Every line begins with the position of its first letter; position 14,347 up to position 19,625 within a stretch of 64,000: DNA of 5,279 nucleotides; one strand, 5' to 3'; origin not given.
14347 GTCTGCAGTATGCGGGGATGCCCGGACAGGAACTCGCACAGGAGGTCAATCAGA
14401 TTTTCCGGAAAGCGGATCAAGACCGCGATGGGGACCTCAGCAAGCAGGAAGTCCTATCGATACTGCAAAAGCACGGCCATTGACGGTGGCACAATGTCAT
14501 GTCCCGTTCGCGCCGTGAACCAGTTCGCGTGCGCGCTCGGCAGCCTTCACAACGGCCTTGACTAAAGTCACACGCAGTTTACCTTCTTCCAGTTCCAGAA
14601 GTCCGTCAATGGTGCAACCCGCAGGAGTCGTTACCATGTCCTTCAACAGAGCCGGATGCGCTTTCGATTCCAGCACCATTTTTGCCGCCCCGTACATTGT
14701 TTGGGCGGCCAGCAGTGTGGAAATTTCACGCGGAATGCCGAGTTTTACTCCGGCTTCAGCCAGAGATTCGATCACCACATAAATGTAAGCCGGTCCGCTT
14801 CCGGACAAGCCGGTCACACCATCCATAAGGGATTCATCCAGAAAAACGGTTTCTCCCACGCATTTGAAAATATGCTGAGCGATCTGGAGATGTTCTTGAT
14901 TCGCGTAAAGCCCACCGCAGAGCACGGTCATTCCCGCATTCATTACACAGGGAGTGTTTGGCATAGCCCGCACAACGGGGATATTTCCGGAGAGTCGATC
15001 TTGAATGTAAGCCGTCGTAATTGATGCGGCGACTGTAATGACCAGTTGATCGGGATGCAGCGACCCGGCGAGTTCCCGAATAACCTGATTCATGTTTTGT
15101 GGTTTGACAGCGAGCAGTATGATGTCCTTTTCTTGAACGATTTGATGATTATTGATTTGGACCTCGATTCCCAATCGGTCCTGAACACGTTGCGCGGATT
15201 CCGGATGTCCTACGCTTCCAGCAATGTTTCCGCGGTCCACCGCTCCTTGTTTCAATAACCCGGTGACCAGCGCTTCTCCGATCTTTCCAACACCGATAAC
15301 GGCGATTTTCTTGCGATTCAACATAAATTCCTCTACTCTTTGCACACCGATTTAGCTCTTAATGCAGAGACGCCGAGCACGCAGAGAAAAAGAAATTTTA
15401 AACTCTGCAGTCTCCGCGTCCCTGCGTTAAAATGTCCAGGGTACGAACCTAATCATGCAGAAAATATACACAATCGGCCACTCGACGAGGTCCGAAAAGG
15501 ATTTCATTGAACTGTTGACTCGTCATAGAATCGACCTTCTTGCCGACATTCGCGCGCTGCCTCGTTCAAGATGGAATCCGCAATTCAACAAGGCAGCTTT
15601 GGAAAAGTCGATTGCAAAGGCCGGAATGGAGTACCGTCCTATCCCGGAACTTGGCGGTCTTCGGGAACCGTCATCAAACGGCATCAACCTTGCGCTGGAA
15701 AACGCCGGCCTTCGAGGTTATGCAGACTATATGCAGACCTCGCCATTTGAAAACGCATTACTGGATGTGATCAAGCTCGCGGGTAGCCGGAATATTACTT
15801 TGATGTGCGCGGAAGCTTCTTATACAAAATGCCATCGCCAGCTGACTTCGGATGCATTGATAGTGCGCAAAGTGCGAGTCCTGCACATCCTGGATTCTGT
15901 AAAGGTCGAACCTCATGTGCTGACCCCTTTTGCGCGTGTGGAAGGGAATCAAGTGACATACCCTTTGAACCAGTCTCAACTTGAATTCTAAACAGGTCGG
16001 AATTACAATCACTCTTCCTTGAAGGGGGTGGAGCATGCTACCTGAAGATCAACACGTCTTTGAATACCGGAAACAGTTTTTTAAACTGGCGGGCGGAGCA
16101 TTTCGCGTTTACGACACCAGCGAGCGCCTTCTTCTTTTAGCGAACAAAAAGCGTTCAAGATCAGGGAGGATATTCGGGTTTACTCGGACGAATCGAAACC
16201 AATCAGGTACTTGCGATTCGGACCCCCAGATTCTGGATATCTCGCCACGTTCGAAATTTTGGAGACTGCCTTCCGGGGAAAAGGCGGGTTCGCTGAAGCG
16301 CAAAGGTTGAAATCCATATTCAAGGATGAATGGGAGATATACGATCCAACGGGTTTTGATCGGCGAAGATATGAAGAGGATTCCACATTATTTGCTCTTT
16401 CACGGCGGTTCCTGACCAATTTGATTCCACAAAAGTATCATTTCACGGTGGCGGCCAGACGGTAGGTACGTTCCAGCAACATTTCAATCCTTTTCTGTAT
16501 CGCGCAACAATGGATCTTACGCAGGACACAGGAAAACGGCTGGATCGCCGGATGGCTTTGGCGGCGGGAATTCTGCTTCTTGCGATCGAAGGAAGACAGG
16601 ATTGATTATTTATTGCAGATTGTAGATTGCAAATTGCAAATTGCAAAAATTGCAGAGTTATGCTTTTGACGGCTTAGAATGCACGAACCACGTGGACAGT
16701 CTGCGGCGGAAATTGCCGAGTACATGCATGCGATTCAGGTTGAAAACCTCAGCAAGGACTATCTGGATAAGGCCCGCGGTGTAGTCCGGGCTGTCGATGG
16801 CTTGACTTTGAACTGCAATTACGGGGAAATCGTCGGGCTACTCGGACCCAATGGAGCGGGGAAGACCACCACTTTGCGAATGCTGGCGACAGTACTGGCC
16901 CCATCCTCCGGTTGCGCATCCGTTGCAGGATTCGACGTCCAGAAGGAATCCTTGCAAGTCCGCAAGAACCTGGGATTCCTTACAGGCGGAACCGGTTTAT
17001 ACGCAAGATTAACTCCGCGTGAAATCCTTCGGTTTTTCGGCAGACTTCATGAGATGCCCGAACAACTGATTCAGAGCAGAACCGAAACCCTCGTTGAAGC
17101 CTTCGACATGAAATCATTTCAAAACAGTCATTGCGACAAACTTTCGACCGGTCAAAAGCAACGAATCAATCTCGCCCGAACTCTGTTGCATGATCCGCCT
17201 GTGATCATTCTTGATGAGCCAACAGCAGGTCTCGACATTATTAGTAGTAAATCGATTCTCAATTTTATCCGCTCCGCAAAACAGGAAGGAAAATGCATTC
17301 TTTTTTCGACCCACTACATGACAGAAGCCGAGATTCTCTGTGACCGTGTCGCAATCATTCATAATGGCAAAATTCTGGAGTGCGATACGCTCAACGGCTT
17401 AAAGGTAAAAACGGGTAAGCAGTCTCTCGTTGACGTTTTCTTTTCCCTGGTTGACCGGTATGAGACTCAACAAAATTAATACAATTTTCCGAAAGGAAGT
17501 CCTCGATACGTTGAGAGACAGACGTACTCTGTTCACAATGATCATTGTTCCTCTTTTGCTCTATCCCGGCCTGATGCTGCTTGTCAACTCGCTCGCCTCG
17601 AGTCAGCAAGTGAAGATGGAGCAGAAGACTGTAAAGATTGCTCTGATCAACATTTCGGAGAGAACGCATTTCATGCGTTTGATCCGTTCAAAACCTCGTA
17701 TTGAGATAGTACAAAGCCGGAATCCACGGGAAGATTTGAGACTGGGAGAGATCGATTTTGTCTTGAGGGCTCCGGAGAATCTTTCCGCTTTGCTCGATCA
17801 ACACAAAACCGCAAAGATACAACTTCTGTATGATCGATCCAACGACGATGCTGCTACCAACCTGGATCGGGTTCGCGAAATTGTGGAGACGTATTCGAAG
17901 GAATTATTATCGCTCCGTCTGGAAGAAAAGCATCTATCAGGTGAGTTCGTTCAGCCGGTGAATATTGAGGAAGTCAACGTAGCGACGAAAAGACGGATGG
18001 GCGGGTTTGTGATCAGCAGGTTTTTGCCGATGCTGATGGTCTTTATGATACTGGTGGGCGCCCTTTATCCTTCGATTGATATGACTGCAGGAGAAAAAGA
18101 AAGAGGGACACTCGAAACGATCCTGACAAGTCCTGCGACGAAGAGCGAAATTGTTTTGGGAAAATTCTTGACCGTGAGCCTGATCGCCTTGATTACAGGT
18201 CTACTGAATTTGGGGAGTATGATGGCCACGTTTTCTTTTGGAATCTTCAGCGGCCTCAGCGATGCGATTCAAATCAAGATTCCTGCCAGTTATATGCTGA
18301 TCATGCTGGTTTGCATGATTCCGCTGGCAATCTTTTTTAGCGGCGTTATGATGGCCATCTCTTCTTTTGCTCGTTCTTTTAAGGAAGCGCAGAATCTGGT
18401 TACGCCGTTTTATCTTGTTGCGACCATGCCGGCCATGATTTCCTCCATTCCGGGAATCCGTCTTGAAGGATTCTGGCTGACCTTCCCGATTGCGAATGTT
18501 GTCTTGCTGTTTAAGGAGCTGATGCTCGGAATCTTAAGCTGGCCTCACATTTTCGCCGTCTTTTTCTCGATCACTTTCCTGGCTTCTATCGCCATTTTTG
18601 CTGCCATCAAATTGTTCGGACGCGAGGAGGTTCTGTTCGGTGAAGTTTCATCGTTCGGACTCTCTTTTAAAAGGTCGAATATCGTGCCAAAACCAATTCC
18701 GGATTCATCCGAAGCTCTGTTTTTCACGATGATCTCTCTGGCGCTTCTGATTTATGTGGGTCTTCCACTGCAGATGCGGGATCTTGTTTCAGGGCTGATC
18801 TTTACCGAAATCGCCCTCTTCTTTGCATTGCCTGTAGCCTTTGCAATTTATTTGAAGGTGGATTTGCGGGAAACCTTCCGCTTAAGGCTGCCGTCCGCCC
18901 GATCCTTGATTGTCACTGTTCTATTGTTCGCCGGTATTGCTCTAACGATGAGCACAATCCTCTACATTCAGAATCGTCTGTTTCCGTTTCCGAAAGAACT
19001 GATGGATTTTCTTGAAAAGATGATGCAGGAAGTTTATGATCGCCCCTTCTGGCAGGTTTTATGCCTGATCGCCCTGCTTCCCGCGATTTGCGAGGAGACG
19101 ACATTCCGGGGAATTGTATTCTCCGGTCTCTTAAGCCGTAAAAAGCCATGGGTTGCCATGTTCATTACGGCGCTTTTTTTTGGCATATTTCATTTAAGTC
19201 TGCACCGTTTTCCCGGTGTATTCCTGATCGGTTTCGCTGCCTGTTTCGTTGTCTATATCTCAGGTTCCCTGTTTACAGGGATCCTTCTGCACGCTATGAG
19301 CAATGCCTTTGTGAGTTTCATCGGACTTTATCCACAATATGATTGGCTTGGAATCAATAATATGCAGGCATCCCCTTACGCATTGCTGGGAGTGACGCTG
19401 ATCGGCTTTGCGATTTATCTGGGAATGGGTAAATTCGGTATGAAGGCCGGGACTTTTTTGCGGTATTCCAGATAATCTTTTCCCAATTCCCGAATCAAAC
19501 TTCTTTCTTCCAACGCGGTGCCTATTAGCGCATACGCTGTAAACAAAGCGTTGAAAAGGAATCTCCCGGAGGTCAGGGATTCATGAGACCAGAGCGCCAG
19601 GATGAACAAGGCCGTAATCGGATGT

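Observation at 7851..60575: Same-architecture, different-sequence hairpin elements fill almost every intergenic gap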

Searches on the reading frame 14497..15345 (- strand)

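Call 45: search_protein_families(library=pfam, proteins=[window:14497-15345:-], max_evalue=0.001)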
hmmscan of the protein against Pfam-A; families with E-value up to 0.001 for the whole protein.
window:14497-15345:- (282 aa): 5 families
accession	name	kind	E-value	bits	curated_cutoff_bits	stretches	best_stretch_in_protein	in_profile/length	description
PF14748.11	P5CR_dimer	-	4.4e-39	133.4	25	1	171-275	1-105/105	Pyrroline-5-carboxylate reductase dimerisation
PF03807.23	F420_oxidored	-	4.4e-19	69.3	21.6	1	13-107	1-93/94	NADP oxidoreductase coenzyme F420-dependent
PF10727.15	Rossmann-like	-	5.4e-06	26.6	23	1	10-106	13-108/131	Rossmann-like domain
PF02153.23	PDH_N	-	2.1e-05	24.5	26.5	1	53-127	25-98/154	Prephenate dehydrogenase, nucleotide-binding domain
PF03446.21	NAD_binding_2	-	6.1e-05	23.5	21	1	13-109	1-96/161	NAD binding domain of 6-phosphogluconate dehydrogenase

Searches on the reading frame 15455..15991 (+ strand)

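Call 45: search_protein_families(library=pfam, proteins=[window:15455-15991:+], max_evalue=0.001)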
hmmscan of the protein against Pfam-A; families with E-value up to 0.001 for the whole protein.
window:15455-15991:+ (178 aa): 1 family
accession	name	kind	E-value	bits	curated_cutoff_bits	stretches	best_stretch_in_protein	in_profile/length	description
PF04343.18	DUF488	-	5.6e-26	92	22.2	1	15-135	3-121/121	Domain of unknown function DUF488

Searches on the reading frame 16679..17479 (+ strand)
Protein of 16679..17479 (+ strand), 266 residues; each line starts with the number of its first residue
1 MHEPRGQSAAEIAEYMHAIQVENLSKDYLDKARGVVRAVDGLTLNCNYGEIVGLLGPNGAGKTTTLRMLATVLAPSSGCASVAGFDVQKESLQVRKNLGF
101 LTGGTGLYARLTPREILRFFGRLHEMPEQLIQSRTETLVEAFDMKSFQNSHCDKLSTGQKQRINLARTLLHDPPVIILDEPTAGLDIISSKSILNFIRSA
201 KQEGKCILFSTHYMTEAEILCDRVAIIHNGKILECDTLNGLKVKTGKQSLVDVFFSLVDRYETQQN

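Call 45: search_protein_families(library=pfam, proteins=[window:16679-17479:+], max_evalue=0.001)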
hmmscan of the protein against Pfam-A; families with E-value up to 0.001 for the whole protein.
window:16679-17479:+ (266 aa): 2 families
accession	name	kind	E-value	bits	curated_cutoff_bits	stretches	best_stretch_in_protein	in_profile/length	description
PF00005.33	ABC_tran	-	1.1e-29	104.2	25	1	40-183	2-137/137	ABC transporter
PF13304.12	AAA_21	-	2.7e-10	41.3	27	1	154-212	237-298/304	AAA domain, putative AbiEii toxin, Type IV TA system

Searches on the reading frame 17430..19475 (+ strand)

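Call 7: search_protein_families(library=pfam, proteins=[window:17430-19475:+])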
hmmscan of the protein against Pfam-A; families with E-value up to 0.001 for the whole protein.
window:17430-19475:+ (681 aa): 5 families
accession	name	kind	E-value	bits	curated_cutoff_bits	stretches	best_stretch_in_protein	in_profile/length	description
PF12679.13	ABC2_membrane_2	-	1.7e-26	93.6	27.2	1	18-338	2-202/283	ABC-2 family transporter protein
PF12698.13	ABC2_membrane_3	-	1e-25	91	31.6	1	31-391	1-341/347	ABC-2 family transporter protein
PF02517.21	Rce1-like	-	9.8e-18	64.7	22.4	1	540-627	4-93/93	Type II CAAX prenyl endopeptidase Rce1-like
PF01061.29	ABC2_membrane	-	2.3e-07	31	26.9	1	196-332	50-174/211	ABC-2 type transporter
PF12730.13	ABC2_membrane_4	-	4.1e-05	24.1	27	1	202-317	57-165/179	ABC-2 family transporter protein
